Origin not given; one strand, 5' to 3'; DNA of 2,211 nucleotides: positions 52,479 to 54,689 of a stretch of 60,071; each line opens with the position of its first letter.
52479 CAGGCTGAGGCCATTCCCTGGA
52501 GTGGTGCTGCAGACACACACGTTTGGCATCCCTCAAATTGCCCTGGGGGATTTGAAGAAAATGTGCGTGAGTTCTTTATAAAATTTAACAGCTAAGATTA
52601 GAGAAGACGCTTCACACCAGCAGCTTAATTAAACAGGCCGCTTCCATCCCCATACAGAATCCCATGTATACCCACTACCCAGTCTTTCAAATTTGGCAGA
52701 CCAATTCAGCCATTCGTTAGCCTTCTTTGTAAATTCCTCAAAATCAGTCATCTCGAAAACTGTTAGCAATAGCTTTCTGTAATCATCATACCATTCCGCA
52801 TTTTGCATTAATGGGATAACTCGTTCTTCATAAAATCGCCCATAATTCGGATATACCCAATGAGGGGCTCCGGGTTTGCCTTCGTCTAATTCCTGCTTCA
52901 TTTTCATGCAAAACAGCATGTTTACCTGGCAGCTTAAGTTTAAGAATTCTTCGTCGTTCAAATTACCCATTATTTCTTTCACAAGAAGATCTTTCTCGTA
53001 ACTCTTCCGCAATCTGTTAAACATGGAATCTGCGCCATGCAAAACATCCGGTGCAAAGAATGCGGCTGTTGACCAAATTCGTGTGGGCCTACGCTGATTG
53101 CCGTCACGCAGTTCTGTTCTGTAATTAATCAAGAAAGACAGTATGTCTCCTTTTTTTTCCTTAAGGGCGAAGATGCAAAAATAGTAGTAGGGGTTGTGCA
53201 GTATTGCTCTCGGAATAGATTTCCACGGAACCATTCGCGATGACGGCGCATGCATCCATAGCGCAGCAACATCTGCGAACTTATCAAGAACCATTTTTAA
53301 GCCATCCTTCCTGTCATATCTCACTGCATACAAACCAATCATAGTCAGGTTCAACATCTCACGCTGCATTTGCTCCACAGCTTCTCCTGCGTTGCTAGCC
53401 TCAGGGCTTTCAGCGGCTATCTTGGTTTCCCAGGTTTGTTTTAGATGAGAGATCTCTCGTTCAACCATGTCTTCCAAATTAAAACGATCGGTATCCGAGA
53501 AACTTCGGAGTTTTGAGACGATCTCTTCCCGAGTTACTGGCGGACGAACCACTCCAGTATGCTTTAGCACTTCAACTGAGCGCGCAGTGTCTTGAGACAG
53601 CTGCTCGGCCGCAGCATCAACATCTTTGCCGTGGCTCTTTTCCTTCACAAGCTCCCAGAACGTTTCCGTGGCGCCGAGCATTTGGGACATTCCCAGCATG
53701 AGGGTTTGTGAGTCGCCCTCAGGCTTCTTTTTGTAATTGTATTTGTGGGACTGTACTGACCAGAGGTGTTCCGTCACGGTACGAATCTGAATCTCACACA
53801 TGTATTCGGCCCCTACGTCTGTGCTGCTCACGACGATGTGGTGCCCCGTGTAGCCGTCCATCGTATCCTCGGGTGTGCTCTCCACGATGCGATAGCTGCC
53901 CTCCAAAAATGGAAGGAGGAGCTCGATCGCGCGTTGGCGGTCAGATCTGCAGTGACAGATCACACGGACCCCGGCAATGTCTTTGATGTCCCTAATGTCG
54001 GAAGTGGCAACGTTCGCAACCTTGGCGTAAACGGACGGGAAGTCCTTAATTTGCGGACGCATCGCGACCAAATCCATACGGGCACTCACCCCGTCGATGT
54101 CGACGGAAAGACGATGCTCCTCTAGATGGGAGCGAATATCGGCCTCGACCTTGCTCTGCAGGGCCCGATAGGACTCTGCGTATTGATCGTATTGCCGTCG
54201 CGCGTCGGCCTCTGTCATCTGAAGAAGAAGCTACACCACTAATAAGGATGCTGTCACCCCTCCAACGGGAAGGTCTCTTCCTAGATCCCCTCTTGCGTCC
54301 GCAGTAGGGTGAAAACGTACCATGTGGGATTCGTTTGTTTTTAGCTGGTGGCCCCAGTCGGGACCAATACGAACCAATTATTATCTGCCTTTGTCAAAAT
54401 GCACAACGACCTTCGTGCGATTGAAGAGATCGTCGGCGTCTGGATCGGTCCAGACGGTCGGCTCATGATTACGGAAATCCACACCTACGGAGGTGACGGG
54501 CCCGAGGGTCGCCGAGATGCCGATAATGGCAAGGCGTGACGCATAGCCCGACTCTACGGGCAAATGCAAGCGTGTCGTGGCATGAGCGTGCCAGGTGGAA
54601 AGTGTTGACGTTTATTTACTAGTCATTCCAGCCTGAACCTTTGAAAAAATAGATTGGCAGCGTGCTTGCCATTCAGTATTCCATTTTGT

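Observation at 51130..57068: Three copies of the tRNA-Phe 3' end and two copies of a 75-nt arm define two tandem integrase-less islets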

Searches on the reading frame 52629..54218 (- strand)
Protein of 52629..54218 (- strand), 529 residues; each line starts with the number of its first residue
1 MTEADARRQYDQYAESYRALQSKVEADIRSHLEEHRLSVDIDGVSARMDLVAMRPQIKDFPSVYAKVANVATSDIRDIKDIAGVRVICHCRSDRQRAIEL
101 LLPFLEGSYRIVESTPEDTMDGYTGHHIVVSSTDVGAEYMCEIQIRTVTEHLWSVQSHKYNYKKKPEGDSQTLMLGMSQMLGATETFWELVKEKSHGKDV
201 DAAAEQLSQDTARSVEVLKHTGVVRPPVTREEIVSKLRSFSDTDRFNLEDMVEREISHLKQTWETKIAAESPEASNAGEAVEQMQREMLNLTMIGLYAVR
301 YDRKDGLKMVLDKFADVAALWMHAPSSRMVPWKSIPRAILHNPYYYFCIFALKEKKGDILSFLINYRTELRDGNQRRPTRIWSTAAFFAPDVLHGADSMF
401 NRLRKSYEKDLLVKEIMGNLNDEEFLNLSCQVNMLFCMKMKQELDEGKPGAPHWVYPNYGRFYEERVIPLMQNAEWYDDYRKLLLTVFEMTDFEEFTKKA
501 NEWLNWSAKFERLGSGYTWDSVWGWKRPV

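Call 7: search_protein_families(library=pfam, proteins=[window:52629-54218:-], max_evalue=0.01)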
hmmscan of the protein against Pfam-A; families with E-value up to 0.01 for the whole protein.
window:52629-54218:- (529 aa): 1 family
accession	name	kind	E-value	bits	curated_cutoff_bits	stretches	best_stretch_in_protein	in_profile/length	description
PF04607.23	RelA_SpoT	-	6.4e-14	52.6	27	1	57-165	3-111/113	Region found in RelA / SpoT proteins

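Call 8: search_protein_families(library=padloc, proteins=[window:52629-54218:-], max_evalue=0.01)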
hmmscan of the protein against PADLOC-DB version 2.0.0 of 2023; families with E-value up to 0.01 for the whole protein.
window:52629-54218:- (529 aa): 1 family
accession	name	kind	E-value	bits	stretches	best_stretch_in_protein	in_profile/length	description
PDLC04999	PDC-S33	-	2.9e-11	41.4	1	12-154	35-175/349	-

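Call 98: search_protein_families(library=ncbifam, proteins=[window:52629-54218:-], max_evalue=0.01)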
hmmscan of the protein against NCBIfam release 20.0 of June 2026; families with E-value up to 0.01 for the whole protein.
window:52629-54218:- (529 aa): 2 families
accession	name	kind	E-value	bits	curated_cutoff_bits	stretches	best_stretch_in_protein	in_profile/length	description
NF053588.1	GTPPhKinYjbM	equivalog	3.6e-10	40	320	1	44-167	33-162/201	GTP diphosphokinase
TIGR00691.1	spoT_relA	subfamily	0.0022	16.4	499.2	1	48-166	204-320/687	RelA/SpoT family protein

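Call 111: search_solved_structures(query=window:52629-54218:-, max_evalue=0.001)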
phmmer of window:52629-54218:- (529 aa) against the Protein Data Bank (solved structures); distinct sequences matched with E-value up to 0.001: 8.
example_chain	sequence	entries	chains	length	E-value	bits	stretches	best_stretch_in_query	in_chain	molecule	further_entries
5f2v_V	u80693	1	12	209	1.1e-07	34.1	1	57-165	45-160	GTP pyrophosphokinase YjbM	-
5ded_D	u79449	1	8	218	1.2e-07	34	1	56-165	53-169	GTP pyrophosphokinase YjbM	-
5dec_A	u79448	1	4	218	1.4e-07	33.7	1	57-165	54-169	GTP pyrophosphokinase YjbM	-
2be3_A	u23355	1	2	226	8.9e-07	31.1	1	57-166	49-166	GTP pyrophosphokinase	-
6fgk_A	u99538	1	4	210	1.4e-06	30.4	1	54-166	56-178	GTP pyrophosphokinase YwaC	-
6ewz_A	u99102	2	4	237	5.7e-06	28.5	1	75-170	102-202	GTP pyrophosphokinase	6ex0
6fgj_A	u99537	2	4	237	5.9e-06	28.4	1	75-170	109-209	GTP pyrophosphokinase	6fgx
3l9d_A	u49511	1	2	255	4.8e-05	25.4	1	75-167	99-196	Putative GTP pyrophosphokinase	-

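Call 112: search_protein_families(library=phrogs, proteins=[window:52629-54218:-], max_evalue=0.01)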
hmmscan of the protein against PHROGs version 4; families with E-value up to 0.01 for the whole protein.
window:52629-54218:- (529 aa): 2 families
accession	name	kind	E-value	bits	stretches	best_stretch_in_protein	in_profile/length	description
phrog_4773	-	unknown function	4.5e-06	27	1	14-154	40-179/353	-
phrog_9640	-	unknown function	8.7e-06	26.2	1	5-167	6-174/365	-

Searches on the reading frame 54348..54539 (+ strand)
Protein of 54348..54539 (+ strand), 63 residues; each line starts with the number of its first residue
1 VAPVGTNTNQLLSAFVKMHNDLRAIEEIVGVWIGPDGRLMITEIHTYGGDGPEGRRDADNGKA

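Call 7: search_protein_families(library=pfam, proteins=[window:54348-54539:+], max_evalue=0.01)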
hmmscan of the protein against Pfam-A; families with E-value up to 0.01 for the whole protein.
window:54348-54539:+ (63 aa): 0 families

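Call 50: find_related_loci(query=A4, collection=metagenome_contigs, flank=10000)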
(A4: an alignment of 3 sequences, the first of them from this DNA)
Query A4 (63 aa) in metagenome_contigs; peptide patterns used: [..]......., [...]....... (x = any residue, [..] = any of these).
417 stretches matched a pattern, but none encodes a relative of the query by tblastn (E <= 1e-3).

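Call 51: find_related_loci(query=A4, collection=viral_contigs, flank=10000)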
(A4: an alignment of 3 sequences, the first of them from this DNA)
Query A4 (63 aa) in viral_contigs; peptide patterns used: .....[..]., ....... (x = any residue, [..] = any of these).
44 stretches matched a pattern, but none encodes a relative of the query by tblastn (E <= 1e-3).

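Call 61: predict_structure(alignment_id=A5)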
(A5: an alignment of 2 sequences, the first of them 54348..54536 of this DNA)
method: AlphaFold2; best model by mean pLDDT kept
length: 63 residues; sequences in the alignment: 2
mean_pLDDT: 64.0   pTM: 0.33
mean pLDDT of the five models: 64.0, 60.8, 59.5, 59.2, 49.1
residues with pLDDT >= 90: 0; 70-90: 23; 50-70: 30; < 50: 10
segments of 3 or more residues with pLDDT < 50: 45-50
pLDDT, mean of each block of 10 residues (from residue 1): 60 81 72 71 51 53 50
secondary structure, 60 per line:
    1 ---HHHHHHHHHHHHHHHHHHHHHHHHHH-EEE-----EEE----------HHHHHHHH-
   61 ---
elements in order: H4-29 E31-33 E39-41 H52-59

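Call 62: search_protein_representatives(alignment_id=A5)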
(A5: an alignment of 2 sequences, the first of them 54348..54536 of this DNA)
Query: 2 sequences, 64 profile positions. Proteins with E-value up to 0.001 (for the whole library): 10; up to 1e-10: 2; up to 1e-30: 0. The best 10 are listed.
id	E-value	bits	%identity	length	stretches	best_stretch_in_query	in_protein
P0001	3.8e-27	110.1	-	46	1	19-64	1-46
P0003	1.1e-18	83.0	-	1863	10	30-49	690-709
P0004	2.4e-08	49.9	-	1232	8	21-43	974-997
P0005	2.3e-06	43.5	-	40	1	1-31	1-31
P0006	2.7e-06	43.3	-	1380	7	30-49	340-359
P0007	5.6e-06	42.3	-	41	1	1-33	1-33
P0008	7.2e-05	38.7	-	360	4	33-51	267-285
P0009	3.5e-04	36.5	-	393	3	27-53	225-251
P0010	4.3e-04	36.3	-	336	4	27-43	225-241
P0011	7.8e-04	35.4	-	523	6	29-43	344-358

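Call 65: find_homologous_proteins(query=A6, max_evalue=0.1)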
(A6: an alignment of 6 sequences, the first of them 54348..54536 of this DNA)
Query A6 (6 sequences) (63 aa, profile of the alignment): 4 proteins with E <= 0.1 among 128 candidates.
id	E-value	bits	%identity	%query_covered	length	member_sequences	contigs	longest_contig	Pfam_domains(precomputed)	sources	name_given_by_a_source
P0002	1.5e-21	94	71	100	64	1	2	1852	-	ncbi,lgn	-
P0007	1.4e-18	84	59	51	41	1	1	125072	-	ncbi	-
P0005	8.8e-17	78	52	46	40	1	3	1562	-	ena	-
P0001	4.8e-6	44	100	73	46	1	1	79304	-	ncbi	-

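Call 66: find_encoding_contigs(protein=P0005, flank=10000)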
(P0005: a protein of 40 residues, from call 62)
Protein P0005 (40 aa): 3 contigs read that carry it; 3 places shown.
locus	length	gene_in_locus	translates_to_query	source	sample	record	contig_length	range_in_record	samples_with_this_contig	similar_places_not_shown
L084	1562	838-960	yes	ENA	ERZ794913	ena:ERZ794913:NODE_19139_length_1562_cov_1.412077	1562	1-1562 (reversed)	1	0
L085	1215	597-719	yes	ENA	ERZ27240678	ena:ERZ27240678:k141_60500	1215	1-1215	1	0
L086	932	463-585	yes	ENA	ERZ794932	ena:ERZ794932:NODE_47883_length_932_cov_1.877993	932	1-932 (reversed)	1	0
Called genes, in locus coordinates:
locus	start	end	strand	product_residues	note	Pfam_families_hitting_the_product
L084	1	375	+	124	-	?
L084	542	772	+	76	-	-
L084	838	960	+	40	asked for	-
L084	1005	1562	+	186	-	?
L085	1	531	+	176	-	?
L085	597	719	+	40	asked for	-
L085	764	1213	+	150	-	?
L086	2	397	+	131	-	?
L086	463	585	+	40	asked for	-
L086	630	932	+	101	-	?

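Call 83: search_protein_families(library=pfam, proteins=[L084:1005-1562:+, window:54348-54539:+], max_evalue=0.01)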
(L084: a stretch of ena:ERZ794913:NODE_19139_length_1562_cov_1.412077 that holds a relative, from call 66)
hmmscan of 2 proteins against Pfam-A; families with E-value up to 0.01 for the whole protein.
L084:1005-1562:+ (186 aa): 0 families

window:54348-54539:+ (63 aa): 0 families

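Call 98: search_protein_families(library=ncbifam, proteins=[L084:1005-1562:+, L084:1-372:+, L084:542-769:+, window:54348-54539:+], max_evalue=0.01)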
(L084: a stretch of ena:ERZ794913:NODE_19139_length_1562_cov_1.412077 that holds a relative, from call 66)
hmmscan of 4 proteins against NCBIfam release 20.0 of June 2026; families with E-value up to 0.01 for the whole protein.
L084:1005-1562:+ (186 aa): 1 family
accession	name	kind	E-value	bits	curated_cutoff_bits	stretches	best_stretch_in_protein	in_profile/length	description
TIGR02996.1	rpt_mate_G_obs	domain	8.8e-07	28.6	29.05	1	11-38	2-29/45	TIGR02996 domain-containing protein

L084:1-372:+ (124 aa): 0 families

L084:542-769:+ (76 aa): 0 families

window:54348-54539:+ (63 aa): 0 families

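Call 112: search_protein_families(library=phrogs, proteins=[window:54348-54539:+, P0007], max_evalue=0.01)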
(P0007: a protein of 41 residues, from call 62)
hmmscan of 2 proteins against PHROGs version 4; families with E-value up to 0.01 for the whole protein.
window:54348-54539:+ (63 aa): 0 families

P0007 (41 aa): 0 families

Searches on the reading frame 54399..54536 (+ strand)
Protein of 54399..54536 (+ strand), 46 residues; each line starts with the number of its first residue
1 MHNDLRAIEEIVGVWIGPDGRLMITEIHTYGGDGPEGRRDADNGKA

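Call 44: find_homologous_proteins(query=A3, max_evalue=0.01)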
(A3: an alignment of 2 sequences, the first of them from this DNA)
Query A3 (2 sequences) (46 aa, profile of the alignment): 2 proteins with E <= 0.01 among 3 candidates.
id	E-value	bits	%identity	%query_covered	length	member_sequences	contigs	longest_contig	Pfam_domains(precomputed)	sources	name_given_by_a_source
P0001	4.5e-29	118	100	100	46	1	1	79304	-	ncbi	-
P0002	1.7e-23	100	76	100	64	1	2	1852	-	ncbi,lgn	-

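Call 45: find_encoding_contigs(protein=P0001, flank=10000)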
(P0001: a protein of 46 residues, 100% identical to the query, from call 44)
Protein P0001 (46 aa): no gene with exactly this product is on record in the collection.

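Call 46: find_encoding_contigs(protein=P0002, flank=10000)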
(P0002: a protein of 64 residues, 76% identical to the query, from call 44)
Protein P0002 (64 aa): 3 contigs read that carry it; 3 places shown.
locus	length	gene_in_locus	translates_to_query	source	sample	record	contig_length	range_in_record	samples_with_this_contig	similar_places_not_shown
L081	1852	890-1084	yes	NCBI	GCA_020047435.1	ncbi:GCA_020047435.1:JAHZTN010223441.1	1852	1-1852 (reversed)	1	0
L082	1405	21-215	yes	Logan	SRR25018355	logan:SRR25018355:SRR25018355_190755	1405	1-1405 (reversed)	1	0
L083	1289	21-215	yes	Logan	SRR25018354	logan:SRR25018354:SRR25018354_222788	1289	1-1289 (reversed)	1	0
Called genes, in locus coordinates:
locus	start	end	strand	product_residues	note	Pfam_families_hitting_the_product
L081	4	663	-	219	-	-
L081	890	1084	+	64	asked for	-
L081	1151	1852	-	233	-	?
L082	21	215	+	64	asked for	-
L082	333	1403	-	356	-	?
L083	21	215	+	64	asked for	-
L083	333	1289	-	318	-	?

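Call 83: search_protein_families(library=pfam, proteins=[L082:333-1352:-, L081:1151-1828:-], max_evalue=0.01)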
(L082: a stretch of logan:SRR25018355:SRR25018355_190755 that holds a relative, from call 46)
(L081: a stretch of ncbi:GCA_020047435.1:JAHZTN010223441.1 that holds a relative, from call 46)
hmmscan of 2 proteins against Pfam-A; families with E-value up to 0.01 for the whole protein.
L082:333-1352:- (339 aa): 2 families
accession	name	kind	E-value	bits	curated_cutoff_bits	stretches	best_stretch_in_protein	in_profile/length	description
PF13304.12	AAA_21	-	1.1e-06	29.5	27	1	12-95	221-303/304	AAA domain, putative AbiEii toxin, Type IV TA system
PF13175.12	AAA_15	-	1.4e-06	28.7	32.1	1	13-95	291-374/374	AAA ATPase domain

L081:1151-1828:- (225 aa): 0 families

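Call 112: search_protein_families(library=phrogs, proteins=[P0002], max_evalue=0.01)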
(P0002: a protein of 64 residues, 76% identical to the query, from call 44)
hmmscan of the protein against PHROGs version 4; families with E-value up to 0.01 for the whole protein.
P0002 (64 aa): 0 families
